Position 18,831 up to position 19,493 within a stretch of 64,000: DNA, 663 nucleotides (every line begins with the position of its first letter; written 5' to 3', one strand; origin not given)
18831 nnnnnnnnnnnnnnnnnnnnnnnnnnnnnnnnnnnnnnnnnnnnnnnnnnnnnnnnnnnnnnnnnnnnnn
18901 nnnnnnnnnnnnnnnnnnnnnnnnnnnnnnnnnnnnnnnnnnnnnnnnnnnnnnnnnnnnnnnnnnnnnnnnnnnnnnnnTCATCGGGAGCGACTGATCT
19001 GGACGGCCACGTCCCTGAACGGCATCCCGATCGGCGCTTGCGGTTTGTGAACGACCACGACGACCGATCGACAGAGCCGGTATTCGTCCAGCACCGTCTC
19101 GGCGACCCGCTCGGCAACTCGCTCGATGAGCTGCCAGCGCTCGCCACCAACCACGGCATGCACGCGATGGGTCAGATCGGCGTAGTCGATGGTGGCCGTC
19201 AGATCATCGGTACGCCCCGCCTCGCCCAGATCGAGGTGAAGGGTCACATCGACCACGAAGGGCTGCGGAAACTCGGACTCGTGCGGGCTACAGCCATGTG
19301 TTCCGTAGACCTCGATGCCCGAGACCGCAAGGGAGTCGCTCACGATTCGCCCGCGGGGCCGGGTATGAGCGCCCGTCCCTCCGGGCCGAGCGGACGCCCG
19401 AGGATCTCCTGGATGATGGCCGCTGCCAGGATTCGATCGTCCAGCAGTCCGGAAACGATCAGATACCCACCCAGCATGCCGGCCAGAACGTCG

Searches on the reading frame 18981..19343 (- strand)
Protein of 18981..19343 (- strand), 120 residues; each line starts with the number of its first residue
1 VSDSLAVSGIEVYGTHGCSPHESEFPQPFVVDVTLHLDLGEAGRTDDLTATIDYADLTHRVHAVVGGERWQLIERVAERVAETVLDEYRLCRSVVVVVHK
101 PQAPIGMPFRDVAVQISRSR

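Call 38: search_protein_families(library=pfam, proteins=[window:18981-19343:-], max_evalue=0.0001)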
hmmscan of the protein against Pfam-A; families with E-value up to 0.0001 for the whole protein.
window:18981-19343:- (120 aa): 1 family
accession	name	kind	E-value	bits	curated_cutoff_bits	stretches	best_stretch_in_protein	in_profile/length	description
PF02152.23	FolB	-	1.1e-35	123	31.8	1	6-116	2-112/113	Dihydroneopterin aldolase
